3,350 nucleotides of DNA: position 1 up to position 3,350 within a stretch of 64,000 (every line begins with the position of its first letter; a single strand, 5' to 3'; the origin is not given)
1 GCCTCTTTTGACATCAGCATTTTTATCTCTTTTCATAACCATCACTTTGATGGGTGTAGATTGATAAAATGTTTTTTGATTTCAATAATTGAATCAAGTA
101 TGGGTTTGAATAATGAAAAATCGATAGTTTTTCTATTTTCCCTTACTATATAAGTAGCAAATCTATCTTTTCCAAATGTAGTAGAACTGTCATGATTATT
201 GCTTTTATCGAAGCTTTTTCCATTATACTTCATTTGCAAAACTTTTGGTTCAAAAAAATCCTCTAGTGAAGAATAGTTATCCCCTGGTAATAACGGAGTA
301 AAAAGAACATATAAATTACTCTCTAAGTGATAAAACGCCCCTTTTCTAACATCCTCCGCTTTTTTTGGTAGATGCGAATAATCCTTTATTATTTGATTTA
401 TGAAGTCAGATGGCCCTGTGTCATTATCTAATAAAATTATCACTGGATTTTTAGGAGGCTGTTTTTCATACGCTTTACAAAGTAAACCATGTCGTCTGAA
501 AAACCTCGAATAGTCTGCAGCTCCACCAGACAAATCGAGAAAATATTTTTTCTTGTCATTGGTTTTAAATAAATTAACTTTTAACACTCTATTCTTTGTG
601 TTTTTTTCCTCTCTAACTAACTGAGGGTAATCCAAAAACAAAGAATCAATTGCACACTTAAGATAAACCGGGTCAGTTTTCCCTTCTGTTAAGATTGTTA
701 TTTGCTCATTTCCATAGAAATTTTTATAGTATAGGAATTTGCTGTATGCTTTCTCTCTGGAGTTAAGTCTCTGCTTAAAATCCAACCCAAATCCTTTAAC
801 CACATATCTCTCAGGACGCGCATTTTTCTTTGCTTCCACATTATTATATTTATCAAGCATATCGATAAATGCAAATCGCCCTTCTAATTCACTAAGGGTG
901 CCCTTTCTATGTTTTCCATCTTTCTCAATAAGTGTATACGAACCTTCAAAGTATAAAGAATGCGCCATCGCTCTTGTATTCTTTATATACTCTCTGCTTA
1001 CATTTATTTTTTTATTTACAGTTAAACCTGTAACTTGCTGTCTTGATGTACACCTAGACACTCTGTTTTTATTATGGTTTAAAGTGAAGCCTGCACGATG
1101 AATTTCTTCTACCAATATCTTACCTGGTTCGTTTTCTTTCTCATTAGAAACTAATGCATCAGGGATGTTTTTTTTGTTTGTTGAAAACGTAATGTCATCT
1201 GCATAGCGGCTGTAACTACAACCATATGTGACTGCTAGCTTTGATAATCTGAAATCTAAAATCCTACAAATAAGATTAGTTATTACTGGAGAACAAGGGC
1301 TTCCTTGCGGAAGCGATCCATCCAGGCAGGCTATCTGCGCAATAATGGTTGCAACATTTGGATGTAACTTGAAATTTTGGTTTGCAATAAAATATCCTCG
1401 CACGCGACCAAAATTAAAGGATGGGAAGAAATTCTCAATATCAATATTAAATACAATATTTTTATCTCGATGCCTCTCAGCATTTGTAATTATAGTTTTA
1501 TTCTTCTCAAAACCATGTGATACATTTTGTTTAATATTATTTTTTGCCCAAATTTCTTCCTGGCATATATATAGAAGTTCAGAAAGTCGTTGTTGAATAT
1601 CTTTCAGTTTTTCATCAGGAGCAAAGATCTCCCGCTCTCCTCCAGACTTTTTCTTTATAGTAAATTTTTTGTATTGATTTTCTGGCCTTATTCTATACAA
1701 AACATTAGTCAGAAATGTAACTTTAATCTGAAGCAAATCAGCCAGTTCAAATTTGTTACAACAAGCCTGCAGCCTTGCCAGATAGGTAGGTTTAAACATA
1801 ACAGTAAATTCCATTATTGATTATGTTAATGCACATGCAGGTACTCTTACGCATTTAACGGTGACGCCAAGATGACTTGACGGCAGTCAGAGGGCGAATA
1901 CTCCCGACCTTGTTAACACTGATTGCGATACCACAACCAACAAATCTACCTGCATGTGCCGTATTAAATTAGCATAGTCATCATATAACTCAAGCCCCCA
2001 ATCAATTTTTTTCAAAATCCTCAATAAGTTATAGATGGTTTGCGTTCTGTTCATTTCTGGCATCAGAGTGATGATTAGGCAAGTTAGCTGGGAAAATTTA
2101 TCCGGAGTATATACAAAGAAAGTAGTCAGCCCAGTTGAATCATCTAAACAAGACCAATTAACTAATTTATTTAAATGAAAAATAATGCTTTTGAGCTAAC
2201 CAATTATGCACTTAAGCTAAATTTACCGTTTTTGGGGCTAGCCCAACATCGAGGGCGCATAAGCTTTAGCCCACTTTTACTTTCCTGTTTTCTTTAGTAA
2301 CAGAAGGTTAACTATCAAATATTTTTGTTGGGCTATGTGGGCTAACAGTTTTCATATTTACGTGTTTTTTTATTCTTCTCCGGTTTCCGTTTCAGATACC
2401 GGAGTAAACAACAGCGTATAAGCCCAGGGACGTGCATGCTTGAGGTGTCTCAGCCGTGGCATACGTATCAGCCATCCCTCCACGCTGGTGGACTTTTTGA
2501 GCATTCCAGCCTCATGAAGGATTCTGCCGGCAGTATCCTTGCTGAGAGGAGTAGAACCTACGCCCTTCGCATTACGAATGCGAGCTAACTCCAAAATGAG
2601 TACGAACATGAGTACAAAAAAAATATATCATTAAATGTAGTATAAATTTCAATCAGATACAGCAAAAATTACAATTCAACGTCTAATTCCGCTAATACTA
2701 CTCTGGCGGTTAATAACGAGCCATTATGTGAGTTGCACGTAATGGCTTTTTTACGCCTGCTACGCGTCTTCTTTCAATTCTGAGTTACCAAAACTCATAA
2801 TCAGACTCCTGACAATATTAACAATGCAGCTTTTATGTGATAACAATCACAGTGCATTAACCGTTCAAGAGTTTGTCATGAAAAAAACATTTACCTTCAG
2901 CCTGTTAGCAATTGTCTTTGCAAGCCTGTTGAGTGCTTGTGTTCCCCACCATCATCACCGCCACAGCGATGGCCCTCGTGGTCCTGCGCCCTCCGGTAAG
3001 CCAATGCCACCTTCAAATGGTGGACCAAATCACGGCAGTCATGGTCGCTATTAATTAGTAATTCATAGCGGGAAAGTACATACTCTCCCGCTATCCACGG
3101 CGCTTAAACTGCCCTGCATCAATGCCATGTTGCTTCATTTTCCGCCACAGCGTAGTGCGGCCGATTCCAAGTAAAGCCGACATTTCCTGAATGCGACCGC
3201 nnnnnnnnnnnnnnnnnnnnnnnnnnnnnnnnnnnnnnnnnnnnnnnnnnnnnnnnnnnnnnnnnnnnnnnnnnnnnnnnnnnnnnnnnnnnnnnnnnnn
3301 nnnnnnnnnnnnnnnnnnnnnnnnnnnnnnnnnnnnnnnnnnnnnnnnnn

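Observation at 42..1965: Retron: msr/msd locus plus RT-TOPRIM fusion, a candidate anti-phage defence system at the window edge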

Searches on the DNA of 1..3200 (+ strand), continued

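Call 21: search_dna_similar(query=L002:5985-7924:+, collection=ecoli_genomes, mode=near, rows=spread, max_rows=30)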
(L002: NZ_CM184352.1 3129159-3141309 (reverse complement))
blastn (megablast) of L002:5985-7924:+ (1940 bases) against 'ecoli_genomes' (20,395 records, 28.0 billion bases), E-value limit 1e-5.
Records with a match: 525; places in all: 526; records where one place covers at least 80% of the query: 14.
Genomes with a match: 525 of 5426; with a place that covers at least 80% of the query: 14. Places per genome that has any: lowest 1, median 1, highest 2. On chromosomes: 526 places; on plasmids: 0.
Best place of each record, by identity: >=99% 14; 95-99% 239; 60-80% 272.
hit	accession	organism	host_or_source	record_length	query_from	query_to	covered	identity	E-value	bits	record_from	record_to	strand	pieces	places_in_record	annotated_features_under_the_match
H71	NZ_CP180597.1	Escherichia coli strain PS3Tanimalfeces2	Cat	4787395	1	1940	100%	100.0%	0e+0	3583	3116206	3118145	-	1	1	retron Ec67 family RNA-directed DNA polymerase/endonuclease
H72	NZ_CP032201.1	Escherichia coli strain AR_0086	missing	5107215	17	147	7%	76.9%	7e-8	69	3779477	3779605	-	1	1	none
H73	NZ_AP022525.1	Escherichia coli strain THO-003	Homo sapiens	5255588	17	147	7%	76.9%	7e-8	69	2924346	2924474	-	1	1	none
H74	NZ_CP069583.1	Escherichia coli strain FDAARGOS_1265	Homo sapiens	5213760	17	147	7%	76.9%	7e-8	69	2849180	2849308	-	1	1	none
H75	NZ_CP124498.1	Escherichia coli strain AVS0655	environmental: river/lake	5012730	17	147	7%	76.9%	7e-8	69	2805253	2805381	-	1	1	none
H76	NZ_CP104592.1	Escherichia coli strain EC5931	Homo sapiens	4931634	17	147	7%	76.9%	7e-8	69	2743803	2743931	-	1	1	none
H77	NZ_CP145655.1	Escherichia coli strain S1-IND-01-B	Homo sapiens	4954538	17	147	7%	76.9%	7e-8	69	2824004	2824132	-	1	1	none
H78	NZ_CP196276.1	Escherichia coli strain AH21C062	Homo sapiens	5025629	17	147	7%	76.9%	7e-8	69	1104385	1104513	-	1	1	none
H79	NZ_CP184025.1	Escherichia coli strain 1435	Homo sapiens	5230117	17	147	7%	76.9%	7e-8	69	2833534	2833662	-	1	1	none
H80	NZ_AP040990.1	Escherichia coli strain p1-49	Homo sapiens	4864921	17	147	7%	76.9%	7e-8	69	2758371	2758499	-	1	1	none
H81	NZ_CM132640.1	Escherichia coli strain ESBLEC_HM52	Homo sapiens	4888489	17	147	7%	76.9%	7e-8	69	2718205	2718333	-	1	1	none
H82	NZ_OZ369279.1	Escherichia coli strain Esc25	not applicable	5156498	17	147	7%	76.9%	7e-8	69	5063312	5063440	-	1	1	none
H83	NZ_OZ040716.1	Escherichia coli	-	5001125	17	147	7%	76.9%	7e-8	69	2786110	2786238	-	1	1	none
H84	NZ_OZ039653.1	Escherichia coli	-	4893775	17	147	7%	76.9%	7e-8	69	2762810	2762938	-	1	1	none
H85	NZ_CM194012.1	Escherichia coli strain KUEC74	Homo sapiens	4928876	17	147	7%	76.9%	7e-8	69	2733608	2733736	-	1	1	none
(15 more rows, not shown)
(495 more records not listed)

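Call 52: get_annotated_region(hit=H2, flank=300)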
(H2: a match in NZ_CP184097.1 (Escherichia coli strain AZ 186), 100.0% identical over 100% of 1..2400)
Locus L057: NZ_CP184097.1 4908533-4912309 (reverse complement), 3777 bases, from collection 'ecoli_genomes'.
description: Escherichia coli strain AZ 186 chromosome, complete genome
organism: Escherichia coli strain AZ 186 (NCBI taxid 562)
replicon: chromosome; assembly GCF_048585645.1
host: Homo sapiens; source: missing; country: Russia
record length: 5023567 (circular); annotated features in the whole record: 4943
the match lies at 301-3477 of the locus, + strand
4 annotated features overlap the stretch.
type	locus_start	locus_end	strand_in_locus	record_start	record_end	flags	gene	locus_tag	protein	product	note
CDS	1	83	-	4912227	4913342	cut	-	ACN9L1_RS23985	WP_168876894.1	ABC-three component system protein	-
CDS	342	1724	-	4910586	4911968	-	-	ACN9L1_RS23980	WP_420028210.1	retron Ec67 family RNA-directed DNA polymerase/endonuclease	-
CDS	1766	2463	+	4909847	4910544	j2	-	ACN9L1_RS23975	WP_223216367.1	IS1 family transposase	programmed frameshift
CDS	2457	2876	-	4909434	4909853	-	-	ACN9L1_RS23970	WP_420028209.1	hypothetical protein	-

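Call 53: get_annotated_region(hit=H3, flank=300)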
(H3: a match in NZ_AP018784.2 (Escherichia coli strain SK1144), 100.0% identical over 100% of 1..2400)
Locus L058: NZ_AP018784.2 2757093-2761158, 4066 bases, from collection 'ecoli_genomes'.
description: Escherichia coli strain SK1144 chromosome, complete genome
organism: Escherichia coli strain SK1144 (NCBI taxid 562)
replicon: chromosome; assembly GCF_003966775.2
host: -; source: -; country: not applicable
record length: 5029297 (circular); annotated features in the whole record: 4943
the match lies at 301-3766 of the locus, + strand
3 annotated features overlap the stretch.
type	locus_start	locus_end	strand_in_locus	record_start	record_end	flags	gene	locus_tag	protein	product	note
CDS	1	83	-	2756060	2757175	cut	-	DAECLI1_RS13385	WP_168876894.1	ABC-three component system protein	-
CDS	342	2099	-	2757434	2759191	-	-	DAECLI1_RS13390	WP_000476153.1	retron Ec67 family RNA-directed DNA polymerase/endonuclease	-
CDS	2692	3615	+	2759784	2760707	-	-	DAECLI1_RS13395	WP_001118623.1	IS5 family transposase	-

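Call 54: get_annotated_region(hit=H1, flank=300)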
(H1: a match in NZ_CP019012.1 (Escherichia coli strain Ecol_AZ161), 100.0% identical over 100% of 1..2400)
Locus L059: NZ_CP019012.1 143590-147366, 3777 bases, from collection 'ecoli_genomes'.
description: Escherichia coli strain Ecol_AZ161 chromosome, complete genome
organism: Escherichia coli strain Ecol_AZ161 (NCBI taxid 562)
replicon: chromosome; assembly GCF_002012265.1
host: Homo sapiens; source: not applicable; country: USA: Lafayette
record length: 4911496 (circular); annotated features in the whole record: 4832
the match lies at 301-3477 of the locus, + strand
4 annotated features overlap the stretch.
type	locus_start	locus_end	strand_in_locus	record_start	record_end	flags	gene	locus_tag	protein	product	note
CDS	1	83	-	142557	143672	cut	-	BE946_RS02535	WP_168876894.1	ABC-three component system protein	-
CDS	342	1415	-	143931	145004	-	-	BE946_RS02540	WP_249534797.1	hypothetical protein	-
CDS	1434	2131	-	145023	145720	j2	-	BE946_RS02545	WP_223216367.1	IS1 family transposase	programmed frameshift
CDS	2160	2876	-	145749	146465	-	-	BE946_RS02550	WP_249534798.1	reverse transcriptase domain-containing protein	-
